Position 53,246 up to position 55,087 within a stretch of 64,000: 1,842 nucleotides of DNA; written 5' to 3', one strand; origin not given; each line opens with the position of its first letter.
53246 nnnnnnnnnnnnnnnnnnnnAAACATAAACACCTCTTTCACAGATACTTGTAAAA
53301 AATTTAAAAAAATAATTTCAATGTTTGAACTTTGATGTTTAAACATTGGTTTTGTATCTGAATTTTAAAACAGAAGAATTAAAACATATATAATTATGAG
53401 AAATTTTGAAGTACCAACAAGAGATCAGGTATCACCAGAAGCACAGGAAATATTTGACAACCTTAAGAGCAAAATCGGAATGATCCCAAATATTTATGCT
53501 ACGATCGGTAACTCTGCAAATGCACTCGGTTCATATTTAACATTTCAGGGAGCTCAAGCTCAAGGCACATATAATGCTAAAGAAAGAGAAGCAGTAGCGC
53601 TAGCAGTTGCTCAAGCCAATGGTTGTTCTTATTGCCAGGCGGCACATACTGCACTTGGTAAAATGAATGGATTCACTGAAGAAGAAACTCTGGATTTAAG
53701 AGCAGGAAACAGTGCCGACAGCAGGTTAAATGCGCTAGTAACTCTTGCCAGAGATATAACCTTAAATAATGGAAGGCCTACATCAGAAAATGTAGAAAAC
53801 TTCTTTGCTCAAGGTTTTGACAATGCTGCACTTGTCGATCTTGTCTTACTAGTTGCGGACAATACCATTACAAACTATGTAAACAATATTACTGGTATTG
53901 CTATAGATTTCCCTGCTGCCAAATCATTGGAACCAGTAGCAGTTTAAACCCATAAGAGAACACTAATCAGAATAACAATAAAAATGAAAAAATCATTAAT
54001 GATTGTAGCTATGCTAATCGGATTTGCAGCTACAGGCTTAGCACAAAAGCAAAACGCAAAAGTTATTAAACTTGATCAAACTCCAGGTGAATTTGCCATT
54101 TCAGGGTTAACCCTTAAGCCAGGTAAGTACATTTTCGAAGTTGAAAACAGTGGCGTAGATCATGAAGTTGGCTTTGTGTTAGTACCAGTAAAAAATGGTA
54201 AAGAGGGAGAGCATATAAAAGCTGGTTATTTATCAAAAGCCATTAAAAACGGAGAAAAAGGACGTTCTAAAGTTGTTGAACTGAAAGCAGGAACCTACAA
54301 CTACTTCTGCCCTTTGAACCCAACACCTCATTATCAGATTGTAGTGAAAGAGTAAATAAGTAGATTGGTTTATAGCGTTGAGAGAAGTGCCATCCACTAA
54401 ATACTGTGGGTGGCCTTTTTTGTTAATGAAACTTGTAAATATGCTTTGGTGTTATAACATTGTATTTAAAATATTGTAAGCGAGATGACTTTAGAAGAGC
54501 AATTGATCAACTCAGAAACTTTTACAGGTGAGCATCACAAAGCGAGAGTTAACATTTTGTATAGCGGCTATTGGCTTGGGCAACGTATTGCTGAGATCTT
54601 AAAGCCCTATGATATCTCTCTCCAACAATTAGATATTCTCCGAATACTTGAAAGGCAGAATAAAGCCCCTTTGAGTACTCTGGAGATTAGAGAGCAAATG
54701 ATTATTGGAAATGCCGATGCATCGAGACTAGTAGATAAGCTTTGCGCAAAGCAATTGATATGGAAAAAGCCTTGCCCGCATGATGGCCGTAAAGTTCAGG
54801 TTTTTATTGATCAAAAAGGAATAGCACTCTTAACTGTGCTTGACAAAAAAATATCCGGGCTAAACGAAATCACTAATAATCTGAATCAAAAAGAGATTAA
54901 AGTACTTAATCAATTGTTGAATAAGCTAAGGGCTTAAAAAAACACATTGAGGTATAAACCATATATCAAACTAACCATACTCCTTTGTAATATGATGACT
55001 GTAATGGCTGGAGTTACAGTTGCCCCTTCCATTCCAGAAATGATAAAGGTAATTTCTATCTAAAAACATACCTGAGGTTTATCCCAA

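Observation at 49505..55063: Divergent two-MarR redox/copper island: best candidate for an undescribed system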

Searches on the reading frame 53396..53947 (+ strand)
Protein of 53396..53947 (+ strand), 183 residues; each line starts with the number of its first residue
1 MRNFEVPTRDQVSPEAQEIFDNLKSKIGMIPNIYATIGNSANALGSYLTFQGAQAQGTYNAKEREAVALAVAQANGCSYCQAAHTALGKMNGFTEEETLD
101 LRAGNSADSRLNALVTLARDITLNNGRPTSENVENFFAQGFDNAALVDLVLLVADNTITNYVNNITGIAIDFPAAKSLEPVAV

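Call 3: search_protein_families(library=pfam, proteins=[window:53396-53947:+], max_evalue=0.1)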
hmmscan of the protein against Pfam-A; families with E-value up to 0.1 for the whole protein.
window:53396-53947:+ (183 aa): 2 families
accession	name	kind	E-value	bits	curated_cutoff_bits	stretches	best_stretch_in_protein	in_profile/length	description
PF02627.25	CMD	-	5.1e-14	52.5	23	1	53-113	14-74/84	Carboxymuconolactone decarboxylase family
PF13098.12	Thioredoxin_2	-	0.073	13.9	27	0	61-96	1-36/104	Thioredoxin-like domain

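Call 4: search_protein_families(library=ncbifam, proteins=[window:53396-53947:+], max_evalue=0.1)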
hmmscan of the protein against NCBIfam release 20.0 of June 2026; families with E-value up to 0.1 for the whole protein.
window:53396-53947:+ (183 aa): 10 families
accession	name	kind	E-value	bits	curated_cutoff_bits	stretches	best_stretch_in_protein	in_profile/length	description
TIGR01926.1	peroxid_rel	subfamily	7.3e-17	61.7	81.8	1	4-163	3-168/178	peroxidase-related enzyme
TIGR00778.1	ahpD_dom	domain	9.4e-12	44.2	27.8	1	60-103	4-47/51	alkylhydroperoxidase AhpD family core domain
TIGR04030.1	perox_Avi_7169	hypoth_equivalog_domain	5.3e-08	33.1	233.15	1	57-153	69-169/185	alkylhydroperoxidase domain protein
NF041238.1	AhpD_rel_CFYUT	equivalog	1e-07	31.6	175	1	58-176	217-341/357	alkylhydroperoxidase-related (seleno)protein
NF053654.1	GroundWater_YciW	equivalog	1.2e-06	28.4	310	1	45-159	46-162/179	YciW-related (seleno)protein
TIGR04169.1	perox_w_seleSAM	hypoth_equivalog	6.2e-06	26.3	120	1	34-99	12-79/109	arsenosugar biosynthesis-associated peroxidase-like protein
NF041047.1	GSU3128_fam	equivalog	4.3e-05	23.5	110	1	59-98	17-56/84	GSU3128 family (seleno)protein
NF041537.1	ArsM_AhpD_UU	exception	0.0078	15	510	1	44-98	265-320/345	arsenite methyltransferase/AhpD domain selenoprotein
NF045649.1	2X_seleno_MduS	exception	0.009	15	380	1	50-98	242-290/338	methyltransferase domain-containing selenoprotein MduS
TIGR02180.1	GRX_euk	equivalog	0.011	15.9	87.25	0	74-106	6-38/84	glutaredoxin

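Call 49: search_solved_structures(query=window:53396-53947:+, max_evalue=0.001)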
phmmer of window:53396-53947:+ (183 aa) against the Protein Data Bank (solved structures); distinct sequences matched with E-value up to 0.001: 10.
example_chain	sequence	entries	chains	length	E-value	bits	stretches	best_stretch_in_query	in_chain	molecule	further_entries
6e8l_A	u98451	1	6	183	4e-14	56.2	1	4-170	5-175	Alkyl hydroperoxide reductase AhpD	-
3lvy_A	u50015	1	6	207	4.5e-13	52.8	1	4-170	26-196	Carboxymuconolactone decarboxylase family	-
2oyo_A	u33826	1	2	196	4.4e-10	43.1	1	4-168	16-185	Uncharacterized peroxidase-related protein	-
6k40_A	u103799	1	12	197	1.4e-09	41.4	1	5-168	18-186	Alkyl hydroperoxide reductase AhpD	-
2pfx_A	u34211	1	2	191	5.6e-09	39.5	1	5-167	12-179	Uncharacterized peroxidase-related protein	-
2ouw_A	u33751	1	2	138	1.6e-08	38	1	12-117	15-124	Alkylhydroperoxidase AhpD core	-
2prr_A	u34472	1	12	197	3e-06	30.6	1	17-90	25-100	Alkylhydroperoxidase AhpD core: uncharacterized peroxidase-related protein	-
7y4r_A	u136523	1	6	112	0.00017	24.9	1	32-100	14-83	CMD domain-containing protein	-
3c1l_A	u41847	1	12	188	0.00018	24.8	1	12-126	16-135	Putative antioxidant defense protein Mlr4105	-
6ohi_A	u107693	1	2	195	0.00056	23.2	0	6-84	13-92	Debrominase Bmp8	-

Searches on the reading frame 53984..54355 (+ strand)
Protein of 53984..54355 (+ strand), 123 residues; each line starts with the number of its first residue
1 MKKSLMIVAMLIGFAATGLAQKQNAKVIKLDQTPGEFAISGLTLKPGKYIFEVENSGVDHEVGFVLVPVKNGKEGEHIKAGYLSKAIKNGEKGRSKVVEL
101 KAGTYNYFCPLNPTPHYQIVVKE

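Call 3: search_protein_families(library=pfam, proteins=[window:53984-54355:+], max_evalue=0.1)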
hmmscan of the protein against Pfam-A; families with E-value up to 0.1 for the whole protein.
window:53984-54355:+ (123 aa): 3 families
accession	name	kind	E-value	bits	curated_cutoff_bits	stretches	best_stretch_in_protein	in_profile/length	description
PF13473.12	Cupredoxin_1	-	2.8e-07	30.9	27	1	7-121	2-104/104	Cupredoxin-like domain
PF00127.26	Copper-bind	-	1.4e-05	25.9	21.2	1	36-118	13-89/99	Copper binding proteins, plastocyanin/azurin family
PF23194.1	NOMO_5th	-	0.031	15.1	27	0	25-70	31-74/89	NOMO fifth transthyretin-like domain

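Call 4: search_protein_families(library=ncbifam, proteins=[window:53984-54355:+], max_evalue=0.1)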
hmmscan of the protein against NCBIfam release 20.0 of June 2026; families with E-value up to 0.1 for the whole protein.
window:53984-54355:+ (123 aa): 2 families
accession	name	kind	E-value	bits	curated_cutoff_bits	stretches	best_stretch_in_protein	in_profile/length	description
TIGR02656.1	cyanin_plasto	equivalog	0.01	16.2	87.85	1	36-109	13-84/99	plastocyanin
TIGR03096.1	nitroso_cyanin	equivalog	0.051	13.3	142.85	1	11-114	15-123/135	nitrosocyanin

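Call 48: search_solved_structures(query=window:53984-54355:+, max_evalue=0.1, show_alignments=1)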
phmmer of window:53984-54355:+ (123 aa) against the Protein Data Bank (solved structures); distinct sequences matched with E-value up to 0.1: 2.
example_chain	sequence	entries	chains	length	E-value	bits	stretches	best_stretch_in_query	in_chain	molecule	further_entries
7zqe_M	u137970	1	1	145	0.012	18.9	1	13-110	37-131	Plastocyanin, chloroplastic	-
2plt_A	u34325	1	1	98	0.036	17.4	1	31-110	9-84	PLASTOCYANIN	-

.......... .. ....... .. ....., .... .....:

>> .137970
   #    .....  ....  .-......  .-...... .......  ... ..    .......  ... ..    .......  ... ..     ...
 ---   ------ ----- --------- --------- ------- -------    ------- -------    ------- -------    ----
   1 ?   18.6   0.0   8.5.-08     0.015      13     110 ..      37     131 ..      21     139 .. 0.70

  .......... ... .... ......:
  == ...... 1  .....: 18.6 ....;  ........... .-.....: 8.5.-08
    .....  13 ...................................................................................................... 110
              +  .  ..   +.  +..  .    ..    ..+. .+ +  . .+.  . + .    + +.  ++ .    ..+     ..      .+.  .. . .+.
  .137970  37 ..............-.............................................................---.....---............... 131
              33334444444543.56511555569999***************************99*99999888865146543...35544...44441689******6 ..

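Call 66: find_homologous_proteins(query=window:53984-54355:+)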
Query window:53984-54355:+ (123 aa): 111 proteins with E <= 0.001 among 119 candidates.
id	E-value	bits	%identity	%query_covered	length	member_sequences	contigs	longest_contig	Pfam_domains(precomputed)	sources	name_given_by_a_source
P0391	4.0e-69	248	100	93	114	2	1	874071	PF00127.27,PF13473.13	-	-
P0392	2.4e-62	226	84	100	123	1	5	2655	PF00127.27,PF13473.13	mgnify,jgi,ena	mgnify:CR=1 FL=1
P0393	5.1e-62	225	81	100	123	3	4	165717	PF00127.27,PF13473.13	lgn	-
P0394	1.9e-61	223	81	100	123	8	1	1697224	PF00127.27,PF13473.13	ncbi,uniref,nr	ncbi:cupredoxin domain-containing protein [Roseivirga sp. E12]|uniref:cupredoxin domain-containing p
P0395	3.7e-59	216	80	100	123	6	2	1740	PF00127.27,PF13473.13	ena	-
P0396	8.4e-59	215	80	100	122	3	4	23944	PF00127.27,PF13473.13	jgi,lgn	-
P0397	5.6e-58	212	79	100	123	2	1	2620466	PF00127.27,PF13473.13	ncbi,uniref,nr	ncbi:plastocyanin/azurin family copper-binding protein [Roseivirga misakiensis]|uniref:Blue (type 1)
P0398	6.9e-57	208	79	96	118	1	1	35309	PF00127.27,PF13473.13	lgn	-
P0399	1.9e-56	207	81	96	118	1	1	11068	PF00127.27,PF13473.13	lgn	-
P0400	5.8e-56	206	76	100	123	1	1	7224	PF00127.27,PF13473.13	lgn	-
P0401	2.0e-54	201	80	85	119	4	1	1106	PF13473.13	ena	-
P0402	1.5e-49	185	50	85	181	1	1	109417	PF00127.27,PF13473.13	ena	-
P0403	2.9e-49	184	69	100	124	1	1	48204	PF00127.27,PF13473.13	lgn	-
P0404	5.4e-49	183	66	100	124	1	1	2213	PF00127.27,PF13473.13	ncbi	ncbi:MAG TPA: plastocyanin/azurin family copper-binding protein [Roseivirga sp.]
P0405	1.4e-48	182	69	100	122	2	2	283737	PF00127.27,PF13473.13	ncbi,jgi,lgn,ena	-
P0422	3.9e-34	135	57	98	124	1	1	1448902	PF00127.27,PF13473.13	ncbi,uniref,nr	ncbi:cupredoxin domain-containing protein [Fulvivirgaceae bacterium BMA10]|uniref:Cupredoxin domain-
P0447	1.1e-29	121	50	99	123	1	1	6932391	-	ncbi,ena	-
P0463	8.4e-27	111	46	99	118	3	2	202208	PF00127.27,PF13473.13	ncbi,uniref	ncbi:cupredoxin domain-containing protein [Aquimarina sp. 2201CG1-2-11]|uniref:cupredoxin domain-con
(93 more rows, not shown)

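Call 67: find_encoding_contigs(protein=P0422, flank=5000, max_places=1)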
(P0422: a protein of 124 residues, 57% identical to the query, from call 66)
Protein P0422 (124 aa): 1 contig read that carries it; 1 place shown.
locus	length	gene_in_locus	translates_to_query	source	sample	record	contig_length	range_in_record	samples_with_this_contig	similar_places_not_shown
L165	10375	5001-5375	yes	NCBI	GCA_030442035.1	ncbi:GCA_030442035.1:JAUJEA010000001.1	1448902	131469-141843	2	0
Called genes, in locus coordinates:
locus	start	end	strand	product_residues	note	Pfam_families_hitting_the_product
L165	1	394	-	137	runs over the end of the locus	-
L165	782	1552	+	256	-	PF14268:YoaP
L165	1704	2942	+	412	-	PF13175:AAA_15, PF13304:AAA_21, PF13175:AAA_15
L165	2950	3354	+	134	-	-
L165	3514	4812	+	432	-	-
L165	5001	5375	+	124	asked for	PF13473:Cupredoxin_1, PF00127:Copper-bind (weak)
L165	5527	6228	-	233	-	-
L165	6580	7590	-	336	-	PF00793:DAHP_synth_1, PF03102:NeuB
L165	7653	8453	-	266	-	PF00290:Trp_syntA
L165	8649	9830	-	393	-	PF00291:PALP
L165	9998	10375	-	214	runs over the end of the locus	PF00697:PRAI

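Call 68: find_encoding_contigs(protein=P0463, flank=5000, max_places=1)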
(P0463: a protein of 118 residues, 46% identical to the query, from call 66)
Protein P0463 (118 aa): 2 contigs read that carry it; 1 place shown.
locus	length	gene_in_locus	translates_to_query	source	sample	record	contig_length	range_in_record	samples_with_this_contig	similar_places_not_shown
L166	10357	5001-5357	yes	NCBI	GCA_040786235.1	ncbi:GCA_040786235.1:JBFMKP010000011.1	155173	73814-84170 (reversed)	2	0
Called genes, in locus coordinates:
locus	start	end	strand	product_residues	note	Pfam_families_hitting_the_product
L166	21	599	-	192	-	PF01381:HTH_3, PF12844:HTH_19, PF13560:HTH_31, PF07883:Cupin_2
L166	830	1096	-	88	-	-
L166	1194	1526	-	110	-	PF00436:SSB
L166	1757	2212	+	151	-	PF00583:Acetyltransf_1, PF13673:Acetyltransf_10, PF13508:Acetyltransf_7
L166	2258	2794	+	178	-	PF00027:cNMP_binding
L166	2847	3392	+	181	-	PF12867:DinB_2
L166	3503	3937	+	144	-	PF00903:Glyoxalase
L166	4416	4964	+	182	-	PF02627:CMD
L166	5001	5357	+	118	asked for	PF13473:Cupredoxin_1, PF00127:Copper-bind (weak)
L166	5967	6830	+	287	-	PF12833:HTH_18, PF00165:HTH_AraC (weak)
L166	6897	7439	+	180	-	PF02627:CMD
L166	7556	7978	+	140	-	PF02566:OsmC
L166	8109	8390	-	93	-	-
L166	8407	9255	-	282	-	PF19089:DUF5777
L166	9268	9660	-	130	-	PF12869:tRNA_anti-like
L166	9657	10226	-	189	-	PF04264:YceI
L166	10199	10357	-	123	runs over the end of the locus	-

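Call 69: find_encoding_contigs(protein=P0397, flank=7000, max_places=1)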
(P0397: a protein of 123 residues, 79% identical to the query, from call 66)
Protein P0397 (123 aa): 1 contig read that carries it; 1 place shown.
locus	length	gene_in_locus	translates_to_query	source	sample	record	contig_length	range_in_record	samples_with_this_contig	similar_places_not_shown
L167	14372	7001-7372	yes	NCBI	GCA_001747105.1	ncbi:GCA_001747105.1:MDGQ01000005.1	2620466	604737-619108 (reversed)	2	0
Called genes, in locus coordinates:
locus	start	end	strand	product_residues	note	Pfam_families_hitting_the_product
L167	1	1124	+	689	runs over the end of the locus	-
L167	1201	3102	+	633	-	PF01433:Peptidase_M1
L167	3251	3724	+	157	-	PF13085:Fer2_3 (weak), PF00111:Fer2, PF01799:Fer2_2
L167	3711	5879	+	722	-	PF20256:MoCoBD_2, PF02738:MoCoBD_1, PF20256:MoCoBD_2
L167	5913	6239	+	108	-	PF07291:MauE (weak)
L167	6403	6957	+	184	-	PF02627:CMD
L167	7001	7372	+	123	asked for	PF13473:Cupredoxin_1 (weak), PF00127:Copper-bind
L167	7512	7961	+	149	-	PF22381:Staph_reg_Sar_Rot (weak), PF12802:MarR_2 (weak), PF01047:MarR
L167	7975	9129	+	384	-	PF00083:Sugar_tr (weak), PF07690:MFS_1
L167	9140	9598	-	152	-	-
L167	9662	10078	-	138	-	-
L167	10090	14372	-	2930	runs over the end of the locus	PF00932:LTD (weak), PF18657:YDG, PF18657:YDG, PF03160:Calx-beta, PF19077:Big_13, PF15780:ASH (weak), PF22544:HYDIN_VesB_CFA65-like_Ig (weak), PF18962:Por_Secre_tail, +2 more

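Call 70: find_encoding_contigs(protein=P0447, flank=5000, max_places=1)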
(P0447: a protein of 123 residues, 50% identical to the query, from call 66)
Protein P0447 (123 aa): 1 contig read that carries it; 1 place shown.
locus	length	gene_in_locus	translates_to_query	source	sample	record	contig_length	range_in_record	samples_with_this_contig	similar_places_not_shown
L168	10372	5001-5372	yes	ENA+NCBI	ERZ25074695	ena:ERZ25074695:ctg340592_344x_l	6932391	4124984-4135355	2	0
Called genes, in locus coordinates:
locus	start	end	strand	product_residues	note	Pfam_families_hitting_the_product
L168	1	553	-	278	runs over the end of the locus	PF12146:Hydrolase_4 (faint), PF00561:Abhydrolase_1 (faint)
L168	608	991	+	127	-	-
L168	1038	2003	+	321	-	PF00834:Ribul_P_3_epim, PF00571:CBS (faint)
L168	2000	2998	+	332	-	PF00793:DAHP_synth_1, PF03102:NeuB (faint)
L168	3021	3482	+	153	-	-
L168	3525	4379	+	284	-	PF12833:HTH_18, PF00165:HTH_AraC (weak)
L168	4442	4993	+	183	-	PF02627:CMD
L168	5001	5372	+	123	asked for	-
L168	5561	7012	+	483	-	PF00691:OmpA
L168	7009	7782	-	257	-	-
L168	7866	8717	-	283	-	PF00691:OmpA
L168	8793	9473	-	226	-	PF13568:OMP_b-brl_2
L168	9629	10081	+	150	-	PF03061:4HBT (weak)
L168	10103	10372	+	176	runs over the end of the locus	PF13302:Acetyltransf_3, PF00583:Acetyltransf_1, PF13523:Acetyltransf_8, PF13508:Acetyltransf_7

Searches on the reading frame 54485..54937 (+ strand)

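Call 3: search_protein_families(library=pfam, proteins=[window:54485-54937:+], max_evalue=0.1)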
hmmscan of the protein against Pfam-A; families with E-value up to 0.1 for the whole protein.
window:54485-54937:+ (150 aa): 4 families
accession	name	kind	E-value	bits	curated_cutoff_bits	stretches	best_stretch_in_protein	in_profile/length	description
PF01047.28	MarR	-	5.1e-08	33.1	24.6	1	44-104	1-59/59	MarR family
PF12802.13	MarR_2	-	4.4e-07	30.4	27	1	42-102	1-60/61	MarR family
PF22381.2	Staph_reg_Sar_Rot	-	2.5e-06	27.9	27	1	36-115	4-81/85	Transcriptional regulator SarA/Rot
PF13463.12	HTH_27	-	0.016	15.9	22.2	0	50-106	7-62/68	Winged helix DNA-binding domain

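Call 4: search_protein_families(library=ncbifam, proteins=[window:54485-54937:+], max_evalue=0.1)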
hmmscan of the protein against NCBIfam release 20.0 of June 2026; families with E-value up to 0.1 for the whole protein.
window:54485-54937:+ (150 aa): 14 families
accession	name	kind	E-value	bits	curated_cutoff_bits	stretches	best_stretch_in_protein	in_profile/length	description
TIGR02337.1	HpaR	equivalog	2e-10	40.6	121.2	1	37-148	19-129/130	homoprotocatechuate degradation operon regulator HpaR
TIGR01889.1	Staph_reg_Sar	paralog_domain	7e-09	36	62.6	1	39-119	18-100/109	staphylococcal accessory regulator family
NF008565.1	PRK11512.1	equivalog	1.5e-08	34.8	240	1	35-148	29-142/144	multiple antibiotic resistance transcriptional regulator MarR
NF053777.1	Saro0803TransReg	equivalog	6.1e-07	29.2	200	1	42-148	33-138/140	Saro_0803 family transcriptional regulator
NF053814.1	teico_TcaR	equivalog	1.8e-06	28.1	170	1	35-147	27-140/151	MarR family transcriptional regulator TcaR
NF052438.1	TransRegRv0880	equivalog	8.8e-06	25.6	220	1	43-143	31-130/143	Rv0880 family HTH-type transcriptional regulator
NF002926.0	PRK03573.1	equivalog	2.6e-05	24.2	120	1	64-148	48-133/144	transcriptional regulator SlyA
NF045593.1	bilirub_TF_BilQ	equivalog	2.7e-05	23.9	125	1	64-148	46-131/135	bilirubin utilization transcriptional regulator BilQ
NF008122.0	PRK10870.1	equivalog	0.00013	21.7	157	1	37-148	46-158/176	transcriptional repressor MprA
NF050133.1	TransRegFabT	equivalog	0.00076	19.8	200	1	43-149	26-131/138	fatty acid biosynthesis transcriptional regulator FabT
NF053606.1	Sta1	subfamily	0.0012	18.9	80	1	42-96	16-68/100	Sta1 family transcriptional regulator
NF040939.2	trans_reg_lrs14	equivalog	0.0083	16.2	90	1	41-95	16-69/103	Lrs14 family HTH-type transcriptional regulator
NF053755.1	MsvR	equivalog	0.031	14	220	1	51-139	18-106/236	transcriptional factor MsvR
TIGR04472.1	reg_rSAM_mob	hypoth_equivalog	0.06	13.4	240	1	48-149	33-133/141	radical SAM mobile pair system MarR family transcriptional regulator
